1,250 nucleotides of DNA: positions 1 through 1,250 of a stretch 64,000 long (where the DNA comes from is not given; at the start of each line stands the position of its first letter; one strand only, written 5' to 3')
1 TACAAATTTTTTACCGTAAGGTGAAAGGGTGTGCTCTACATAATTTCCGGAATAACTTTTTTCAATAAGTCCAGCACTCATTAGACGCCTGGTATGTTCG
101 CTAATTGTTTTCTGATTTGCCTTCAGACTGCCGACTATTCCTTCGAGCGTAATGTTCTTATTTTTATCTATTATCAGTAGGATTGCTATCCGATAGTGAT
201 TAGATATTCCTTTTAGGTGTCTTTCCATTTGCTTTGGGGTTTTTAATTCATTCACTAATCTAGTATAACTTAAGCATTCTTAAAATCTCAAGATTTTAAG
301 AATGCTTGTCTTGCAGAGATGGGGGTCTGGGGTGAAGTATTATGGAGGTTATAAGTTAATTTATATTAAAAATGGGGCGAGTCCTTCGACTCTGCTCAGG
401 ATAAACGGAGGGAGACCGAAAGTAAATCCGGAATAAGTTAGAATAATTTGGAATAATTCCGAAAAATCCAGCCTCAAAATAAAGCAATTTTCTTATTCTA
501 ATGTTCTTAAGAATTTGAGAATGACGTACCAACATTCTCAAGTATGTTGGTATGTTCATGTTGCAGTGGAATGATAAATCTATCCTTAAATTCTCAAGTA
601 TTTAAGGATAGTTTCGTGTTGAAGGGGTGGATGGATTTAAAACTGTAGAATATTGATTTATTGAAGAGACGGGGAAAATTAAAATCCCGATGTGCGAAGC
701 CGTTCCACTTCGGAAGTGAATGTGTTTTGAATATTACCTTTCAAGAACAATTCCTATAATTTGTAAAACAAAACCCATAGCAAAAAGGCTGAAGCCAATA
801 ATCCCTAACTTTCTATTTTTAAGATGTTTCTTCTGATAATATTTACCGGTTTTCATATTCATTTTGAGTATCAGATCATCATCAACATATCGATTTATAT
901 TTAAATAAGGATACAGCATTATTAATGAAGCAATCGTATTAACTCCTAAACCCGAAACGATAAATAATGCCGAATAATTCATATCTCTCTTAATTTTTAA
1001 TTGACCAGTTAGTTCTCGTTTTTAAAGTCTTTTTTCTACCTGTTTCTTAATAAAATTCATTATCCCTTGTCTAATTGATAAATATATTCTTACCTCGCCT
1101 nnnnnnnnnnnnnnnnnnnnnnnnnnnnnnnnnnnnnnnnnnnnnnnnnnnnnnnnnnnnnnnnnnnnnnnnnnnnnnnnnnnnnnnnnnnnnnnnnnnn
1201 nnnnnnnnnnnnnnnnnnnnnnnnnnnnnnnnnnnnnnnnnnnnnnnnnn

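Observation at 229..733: Three paralogous hairpins with an identical TCTCAAG loop and compensatory stem changes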

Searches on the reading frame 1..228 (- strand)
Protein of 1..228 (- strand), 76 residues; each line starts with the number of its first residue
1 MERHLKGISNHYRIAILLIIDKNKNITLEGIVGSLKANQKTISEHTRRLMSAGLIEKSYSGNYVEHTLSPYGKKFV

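Call 12: search_protein_families(library=pfam, proteins=[window:1-228:-], max_evalue=0.01)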
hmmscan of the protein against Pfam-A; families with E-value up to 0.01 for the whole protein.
window:1-228:- (76 aa): 3 families
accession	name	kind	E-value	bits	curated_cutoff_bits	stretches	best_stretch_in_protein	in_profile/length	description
PF01047.28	MarR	-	8.1e-06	26.1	24.6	1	13-58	5-50/59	MarR family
PF01022.26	HTH_5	-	3.8e-05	23.9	22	1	13-57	4-47/47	Bacterial regulatory protein, arsR family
PF13412.12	HTH_24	-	5.4e-05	23.1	21.9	1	10-56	2-48/48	Winged helix-turn-helix DNA-binding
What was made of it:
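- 1..255 (-): An ArsR/SmtB-type winged-helix regulator gene. It is 5'-complete with a probable GTG start at 255, and its 3' end runs off the window. Pfam HTH_5 and MarR score above their cut-offs (call 12).
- On ArsR/SmtB winged-helix transcription regulators: For the window fragment, Pfam HTH_5 scores 23.9 bits (cut-off 22) and MarR 26.1 (cut-off 24.6) (call 12).
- Closest known: ArsR/SmtB-family autorepressors that lack metal sites. Same: Pfam HTH_5 scores above its cut-off (call 12).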

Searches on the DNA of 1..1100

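Call 9: search_rna_families(source=window, start=1, end=1100, threshold=evalue, max_evalue=10)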
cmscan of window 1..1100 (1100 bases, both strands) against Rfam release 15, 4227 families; matches with E-value up to 10: 15.
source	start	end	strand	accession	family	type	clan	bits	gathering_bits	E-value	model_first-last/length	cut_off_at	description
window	452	554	-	RF01602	plasmodium_snoR27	Gene; snRNA; snoRNA; HACA-box;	-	23.5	50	0.74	1-143/143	no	small nucleolar RNA snoR27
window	774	868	-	RF00474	snosnR57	Gene; snRNA; snoRNA; CD-box;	-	23.5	50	0.8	1-95/95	no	Small nucleolar RNA snR57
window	779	847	+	RF03963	mir-2996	Gene; miRNA;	-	22.4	100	0.06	1-72/72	no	mir-2996 microRNA precursor family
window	825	887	-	RF01597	snoR22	Gene; snRNA; snoRNA; CD-box;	-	21.7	50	4.7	1-83/83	no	small nucleolar RNA snoR22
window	271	308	+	RF04202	MIR5380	Gene; miRNA;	-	18.8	150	1.2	1-137/137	no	MIR5380 microRNA precursor family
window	789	861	-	RF00217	SNORD20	Gene; snRNA; snoRNA; CD-box;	-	17.4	43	7.9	1-80/80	no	Small nucleolar RNA SNORD20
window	953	1024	-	RF01461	rli24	Gene; sRNA;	-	17.2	100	2.7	18-90/158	no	Listeria sRNA rli22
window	271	308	+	RF04209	MIR7533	Gene; miRNA;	-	16.4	230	1.6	1-249/249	no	MIR7533 microRNA precursor family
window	826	887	-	RF00278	SNORD50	Gene; snRNA; snoRNA; CD-box;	-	16.4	42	4.1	1-72/72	no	Small nucleolar RNA SNORD50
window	524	555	+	RF03297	MIR1033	Gene; miRNA;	-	16.3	70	4.5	26-57/82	no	MIR1033 microRNA precursor family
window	376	585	+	RF02881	MH_s25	Gene; sRNA;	-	15.6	114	4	1-207/207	no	Mesorhizobail RNA 25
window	65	97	+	RF01833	astro_FSE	Cis-reg; frameshift_element;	-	15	70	0.72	1-55/55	no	ribosomal frameshift site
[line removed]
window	473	615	+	RF02376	antisense_SR1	Gene; sRNA;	-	13.3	45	7.6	1-210/210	no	SR1 sRNA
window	459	509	-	RF02150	MESTIT1_3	Gene; lncRNA;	-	13.1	60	6.7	49-99/99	no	MEST intronic transcript 1, antisense RNA conserved region 3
